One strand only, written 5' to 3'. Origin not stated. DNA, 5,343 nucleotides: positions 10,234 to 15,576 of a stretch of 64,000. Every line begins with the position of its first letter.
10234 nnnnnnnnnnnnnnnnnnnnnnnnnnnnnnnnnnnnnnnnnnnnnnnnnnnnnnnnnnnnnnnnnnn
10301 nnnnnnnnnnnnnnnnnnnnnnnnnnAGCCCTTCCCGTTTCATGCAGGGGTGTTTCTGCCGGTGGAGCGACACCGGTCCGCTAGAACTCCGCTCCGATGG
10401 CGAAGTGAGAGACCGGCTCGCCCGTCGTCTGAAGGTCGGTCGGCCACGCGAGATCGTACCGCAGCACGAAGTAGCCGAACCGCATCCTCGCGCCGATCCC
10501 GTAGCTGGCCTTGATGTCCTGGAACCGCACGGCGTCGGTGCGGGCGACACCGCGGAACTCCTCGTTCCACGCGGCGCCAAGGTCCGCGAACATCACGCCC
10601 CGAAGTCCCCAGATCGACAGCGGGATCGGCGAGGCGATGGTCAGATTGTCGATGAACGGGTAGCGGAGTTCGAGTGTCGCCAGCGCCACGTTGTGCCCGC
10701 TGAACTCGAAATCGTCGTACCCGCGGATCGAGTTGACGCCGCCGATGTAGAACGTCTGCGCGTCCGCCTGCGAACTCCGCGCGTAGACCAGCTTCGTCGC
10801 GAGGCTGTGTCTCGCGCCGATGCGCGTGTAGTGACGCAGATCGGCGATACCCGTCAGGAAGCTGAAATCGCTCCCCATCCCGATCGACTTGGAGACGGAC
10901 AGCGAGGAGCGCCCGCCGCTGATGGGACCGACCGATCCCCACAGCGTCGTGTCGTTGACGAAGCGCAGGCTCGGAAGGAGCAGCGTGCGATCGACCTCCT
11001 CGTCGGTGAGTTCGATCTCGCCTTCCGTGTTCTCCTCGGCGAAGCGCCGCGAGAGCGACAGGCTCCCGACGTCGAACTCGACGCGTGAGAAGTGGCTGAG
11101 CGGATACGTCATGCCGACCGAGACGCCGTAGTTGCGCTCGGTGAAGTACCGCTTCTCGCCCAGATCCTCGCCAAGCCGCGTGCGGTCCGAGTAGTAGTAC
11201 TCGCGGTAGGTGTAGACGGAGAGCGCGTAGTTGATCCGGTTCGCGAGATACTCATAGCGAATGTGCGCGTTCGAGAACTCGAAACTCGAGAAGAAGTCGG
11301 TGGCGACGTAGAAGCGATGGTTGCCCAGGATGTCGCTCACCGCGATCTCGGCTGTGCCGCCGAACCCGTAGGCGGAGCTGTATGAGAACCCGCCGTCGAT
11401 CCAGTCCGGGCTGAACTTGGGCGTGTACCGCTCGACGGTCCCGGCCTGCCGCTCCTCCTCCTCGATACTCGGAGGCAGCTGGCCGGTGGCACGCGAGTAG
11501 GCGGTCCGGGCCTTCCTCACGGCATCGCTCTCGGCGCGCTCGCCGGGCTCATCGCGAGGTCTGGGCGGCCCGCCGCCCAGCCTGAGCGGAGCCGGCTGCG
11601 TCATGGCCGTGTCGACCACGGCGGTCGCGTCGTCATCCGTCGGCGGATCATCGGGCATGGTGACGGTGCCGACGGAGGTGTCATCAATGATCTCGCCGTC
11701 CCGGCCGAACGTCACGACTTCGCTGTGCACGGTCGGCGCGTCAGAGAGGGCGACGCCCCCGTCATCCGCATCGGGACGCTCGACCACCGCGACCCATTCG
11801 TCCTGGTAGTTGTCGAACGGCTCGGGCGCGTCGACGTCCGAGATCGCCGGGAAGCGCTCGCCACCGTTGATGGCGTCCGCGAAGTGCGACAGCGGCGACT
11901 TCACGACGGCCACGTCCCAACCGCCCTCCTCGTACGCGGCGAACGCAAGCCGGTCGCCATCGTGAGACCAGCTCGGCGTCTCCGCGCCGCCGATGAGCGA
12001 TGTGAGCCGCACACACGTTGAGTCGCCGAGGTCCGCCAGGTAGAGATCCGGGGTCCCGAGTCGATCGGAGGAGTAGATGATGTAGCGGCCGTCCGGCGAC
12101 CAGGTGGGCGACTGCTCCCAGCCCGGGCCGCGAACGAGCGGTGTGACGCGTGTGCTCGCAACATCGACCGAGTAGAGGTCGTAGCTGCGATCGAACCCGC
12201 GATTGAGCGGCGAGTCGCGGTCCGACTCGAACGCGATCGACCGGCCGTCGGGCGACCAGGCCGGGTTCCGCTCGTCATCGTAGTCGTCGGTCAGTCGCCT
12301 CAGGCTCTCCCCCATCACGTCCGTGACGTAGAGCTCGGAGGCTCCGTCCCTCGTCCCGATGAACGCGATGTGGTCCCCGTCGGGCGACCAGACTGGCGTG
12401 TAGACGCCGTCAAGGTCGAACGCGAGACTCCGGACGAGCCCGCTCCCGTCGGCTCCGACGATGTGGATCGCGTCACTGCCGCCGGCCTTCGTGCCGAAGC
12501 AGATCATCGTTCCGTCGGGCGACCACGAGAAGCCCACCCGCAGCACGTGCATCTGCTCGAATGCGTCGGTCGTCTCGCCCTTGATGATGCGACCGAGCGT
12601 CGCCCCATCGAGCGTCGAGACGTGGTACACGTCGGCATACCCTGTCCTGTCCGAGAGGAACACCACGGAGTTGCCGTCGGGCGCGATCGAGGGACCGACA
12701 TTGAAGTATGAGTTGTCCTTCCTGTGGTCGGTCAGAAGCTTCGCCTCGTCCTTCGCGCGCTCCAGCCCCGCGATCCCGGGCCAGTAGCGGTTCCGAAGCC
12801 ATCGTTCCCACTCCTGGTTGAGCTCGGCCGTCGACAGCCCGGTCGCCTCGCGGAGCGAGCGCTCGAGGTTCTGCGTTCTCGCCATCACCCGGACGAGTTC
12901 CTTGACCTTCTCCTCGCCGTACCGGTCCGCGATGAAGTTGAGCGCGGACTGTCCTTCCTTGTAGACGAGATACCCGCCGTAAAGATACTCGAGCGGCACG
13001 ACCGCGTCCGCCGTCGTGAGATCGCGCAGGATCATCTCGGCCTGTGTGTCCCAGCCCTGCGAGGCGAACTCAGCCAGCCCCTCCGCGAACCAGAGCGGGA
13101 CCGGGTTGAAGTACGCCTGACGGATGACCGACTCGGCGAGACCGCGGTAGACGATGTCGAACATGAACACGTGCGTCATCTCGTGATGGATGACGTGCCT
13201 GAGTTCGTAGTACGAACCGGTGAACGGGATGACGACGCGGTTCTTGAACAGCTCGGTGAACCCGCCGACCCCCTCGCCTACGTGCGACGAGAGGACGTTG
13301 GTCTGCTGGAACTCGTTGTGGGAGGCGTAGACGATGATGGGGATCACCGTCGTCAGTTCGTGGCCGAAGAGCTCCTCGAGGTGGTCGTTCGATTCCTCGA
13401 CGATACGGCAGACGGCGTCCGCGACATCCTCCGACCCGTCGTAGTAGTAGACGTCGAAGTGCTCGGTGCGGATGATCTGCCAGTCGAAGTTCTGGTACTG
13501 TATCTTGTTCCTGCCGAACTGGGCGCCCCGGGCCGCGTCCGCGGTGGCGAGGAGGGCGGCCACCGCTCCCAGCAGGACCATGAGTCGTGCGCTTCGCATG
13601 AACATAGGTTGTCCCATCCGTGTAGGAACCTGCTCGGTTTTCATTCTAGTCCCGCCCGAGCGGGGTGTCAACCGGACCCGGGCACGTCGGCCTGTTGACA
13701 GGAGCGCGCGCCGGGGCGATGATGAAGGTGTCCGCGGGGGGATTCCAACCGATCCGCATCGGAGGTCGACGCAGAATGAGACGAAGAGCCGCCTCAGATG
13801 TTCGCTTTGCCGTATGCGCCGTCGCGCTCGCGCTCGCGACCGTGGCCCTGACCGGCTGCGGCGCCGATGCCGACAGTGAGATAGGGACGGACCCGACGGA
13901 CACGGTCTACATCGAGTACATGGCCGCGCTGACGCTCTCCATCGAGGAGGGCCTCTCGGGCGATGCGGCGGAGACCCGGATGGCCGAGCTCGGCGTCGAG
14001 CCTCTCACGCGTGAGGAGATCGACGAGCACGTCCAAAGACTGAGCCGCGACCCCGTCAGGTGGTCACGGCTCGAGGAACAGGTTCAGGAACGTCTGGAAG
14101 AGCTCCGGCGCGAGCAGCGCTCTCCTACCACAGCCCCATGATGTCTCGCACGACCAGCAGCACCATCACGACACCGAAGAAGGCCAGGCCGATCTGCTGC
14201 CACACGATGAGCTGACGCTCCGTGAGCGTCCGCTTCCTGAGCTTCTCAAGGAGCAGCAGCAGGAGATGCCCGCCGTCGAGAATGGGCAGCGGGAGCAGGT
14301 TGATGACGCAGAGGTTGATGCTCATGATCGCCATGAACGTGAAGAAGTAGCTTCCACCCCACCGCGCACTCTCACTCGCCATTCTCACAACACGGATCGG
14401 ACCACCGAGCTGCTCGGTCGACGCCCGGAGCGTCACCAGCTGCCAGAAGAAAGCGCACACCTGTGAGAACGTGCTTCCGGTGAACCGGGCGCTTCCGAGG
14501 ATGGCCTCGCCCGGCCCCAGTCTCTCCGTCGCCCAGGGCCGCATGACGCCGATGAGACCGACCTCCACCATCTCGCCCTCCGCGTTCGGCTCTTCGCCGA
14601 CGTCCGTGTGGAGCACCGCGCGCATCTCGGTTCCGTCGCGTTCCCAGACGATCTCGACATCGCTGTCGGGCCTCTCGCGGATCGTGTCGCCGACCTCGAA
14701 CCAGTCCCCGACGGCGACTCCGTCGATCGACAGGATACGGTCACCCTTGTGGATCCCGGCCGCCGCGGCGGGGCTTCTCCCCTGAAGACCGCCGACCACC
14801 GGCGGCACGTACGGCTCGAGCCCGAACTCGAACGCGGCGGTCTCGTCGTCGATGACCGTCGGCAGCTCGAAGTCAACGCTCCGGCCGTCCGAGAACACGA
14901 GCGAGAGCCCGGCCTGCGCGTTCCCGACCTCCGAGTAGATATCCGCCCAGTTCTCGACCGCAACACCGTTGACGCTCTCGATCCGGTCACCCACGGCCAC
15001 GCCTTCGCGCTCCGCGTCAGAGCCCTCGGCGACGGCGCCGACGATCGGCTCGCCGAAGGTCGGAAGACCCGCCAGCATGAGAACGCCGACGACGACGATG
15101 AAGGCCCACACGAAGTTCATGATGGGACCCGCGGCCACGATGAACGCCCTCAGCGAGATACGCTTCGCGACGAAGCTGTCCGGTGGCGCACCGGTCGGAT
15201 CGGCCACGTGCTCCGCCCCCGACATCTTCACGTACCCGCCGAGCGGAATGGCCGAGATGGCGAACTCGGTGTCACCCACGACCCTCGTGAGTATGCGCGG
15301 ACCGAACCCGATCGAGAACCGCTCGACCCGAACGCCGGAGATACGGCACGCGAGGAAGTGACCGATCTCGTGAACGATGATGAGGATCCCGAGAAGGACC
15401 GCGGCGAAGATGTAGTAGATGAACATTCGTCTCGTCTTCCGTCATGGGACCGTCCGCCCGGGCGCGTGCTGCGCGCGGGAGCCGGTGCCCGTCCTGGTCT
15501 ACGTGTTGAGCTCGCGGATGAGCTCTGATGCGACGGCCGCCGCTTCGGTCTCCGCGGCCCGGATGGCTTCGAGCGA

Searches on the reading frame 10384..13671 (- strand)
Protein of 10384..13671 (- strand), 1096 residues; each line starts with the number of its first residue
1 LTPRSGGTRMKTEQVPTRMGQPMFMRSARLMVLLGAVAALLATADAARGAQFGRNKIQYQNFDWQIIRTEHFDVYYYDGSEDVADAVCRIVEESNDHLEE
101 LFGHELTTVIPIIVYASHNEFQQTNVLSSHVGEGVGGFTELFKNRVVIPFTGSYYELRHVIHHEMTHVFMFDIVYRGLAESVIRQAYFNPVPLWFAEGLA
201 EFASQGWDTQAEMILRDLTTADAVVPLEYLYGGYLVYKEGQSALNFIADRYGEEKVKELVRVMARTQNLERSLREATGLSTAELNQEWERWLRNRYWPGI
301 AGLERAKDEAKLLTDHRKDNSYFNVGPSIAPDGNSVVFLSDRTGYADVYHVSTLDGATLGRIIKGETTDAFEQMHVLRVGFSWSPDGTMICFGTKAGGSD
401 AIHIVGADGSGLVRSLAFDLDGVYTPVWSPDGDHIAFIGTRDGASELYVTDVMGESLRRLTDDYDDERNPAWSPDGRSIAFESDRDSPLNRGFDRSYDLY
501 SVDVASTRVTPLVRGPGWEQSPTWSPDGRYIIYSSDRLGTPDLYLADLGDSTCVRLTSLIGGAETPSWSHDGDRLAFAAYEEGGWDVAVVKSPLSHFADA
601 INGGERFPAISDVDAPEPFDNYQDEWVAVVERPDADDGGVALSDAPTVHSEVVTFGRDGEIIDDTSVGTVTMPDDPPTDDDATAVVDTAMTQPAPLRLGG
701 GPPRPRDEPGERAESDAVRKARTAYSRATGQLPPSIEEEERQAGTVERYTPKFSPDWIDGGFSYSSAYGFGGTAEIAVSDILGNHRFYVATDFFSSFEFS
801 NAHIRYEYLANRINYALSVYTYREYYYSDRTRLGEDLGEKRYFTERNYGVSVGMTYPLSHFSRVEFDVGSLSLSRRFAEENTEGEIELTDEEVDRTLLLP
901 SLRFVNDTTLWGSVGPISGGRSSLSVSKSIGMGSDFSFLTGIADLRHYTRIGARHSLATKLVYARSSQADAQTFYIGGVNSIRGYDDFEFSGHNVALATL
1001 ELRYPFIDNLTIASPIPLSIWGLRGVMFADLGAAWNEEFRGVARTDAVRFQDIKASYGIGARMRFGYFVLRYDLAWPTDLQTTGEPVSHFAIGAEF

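Call 14: search_protein_families(library=ncbifam, max_evalue=0.00001, proteins=[window:10384-13671:-])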
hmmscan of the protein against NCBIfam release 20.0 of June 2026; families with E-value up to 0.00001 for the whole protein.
window:10384-13671:- (1096 aa): 10 families
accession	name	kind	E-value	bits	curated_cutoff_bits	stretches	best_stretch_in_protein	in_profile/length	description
TIGR02800.1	propeller_TolB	equivalog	2.1e-50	171.9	343.15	2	382-486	197-300/418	Tol-Pal system beta propeller repeat protein TolB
NF002183.0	PRK01029.1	equivalog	1.8e-25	89.9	405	1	425-570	285-424/429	Tol-Pal system protein TolB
NF033523.0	lasso_peptidase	equivalog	8.5e-20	71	400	1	424-485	91-152/638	Atxe2 family lasso peptide isopeptidase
NF053518.1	DipepPtdsDpp5Prph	equivalog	2.9e-16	59.1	900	2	465-536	195-267/655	dipeptidyl-peptidase Dpp5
TIGR03303.1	OM_YaeT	equivalog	9.8e-16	57.3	297.15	1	758-1083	400-727/741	outer membrane protein assembly factor BamA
NF047779.1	Omp85_fam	subfamily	2.9e-11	43.5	200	1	916-1076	242-408/423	Omp85 family outer membrane protein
NF033876.2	flagella_HExxH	equivalog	3.4e-10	39.9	205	1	154-287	126-258/384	flagellinolysin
NF003124.0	PRK04043.1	equivalog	2.5e-08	33.2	428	0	497-554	257-314/419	Tol-Pal system protein TolB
NF052279.1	lipo_TamL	exception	2e-06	26.5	400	1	942-1078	565-716/747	translocation and assembly module lipoprotein TamL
NF047950.2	ATportTamA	equivalog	5.5e-06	25.2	625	1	891-1096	371-569/569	autotransporter assembly complex protein TamA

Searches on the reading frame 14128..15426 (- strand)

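Call 12: search_protein_families(library=ncbifam, max_evalue=0.00001, proteins=[window:14128-15426:-])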
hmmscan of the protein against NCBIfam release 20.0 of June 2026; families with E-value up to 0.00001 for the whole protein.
window:14128-15426:- (433 aa): 7 families
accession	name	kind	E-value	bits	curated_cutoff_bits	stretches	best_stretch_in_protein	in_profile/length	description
TIGR00054.1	TIGR00054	equivalog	3.8e-93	312.6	147.55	1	1-432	2-419/421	RIP metalloprotease RseP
NF008046.0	PRK10779.1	equivalog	2.9e-68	231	477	1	9-428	12-446/450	sigma E protease regulator RseP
TIGR02037.1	degP_htrA_DO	subfamily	1.7e-11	43.8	416.2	0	199-275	251-328/434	Do family serine endopeptidase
NF041199.1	trx7_PDZ_seleno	equivalog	1.6e-09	37.2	300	0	214-273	210-271/390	Trx7/PDZ domain-containing (seleno)protein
TIGR02860.1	spore_IV_B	equivalog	1.3e-08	34.2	305.25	0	217-275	123-181/402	SpoIVB peptidase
NF041521.1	HhoA_HhoB_HtrA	equivalog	2.1e-06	27.3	450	0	214-268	270-325/335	HhoA/HhoB/HtrA family serine endopeptidase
NF007526.1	PRK10139.1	equivalog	5.9e-06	25.2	756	0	216-294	300-379/456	serine endoprotease DegQ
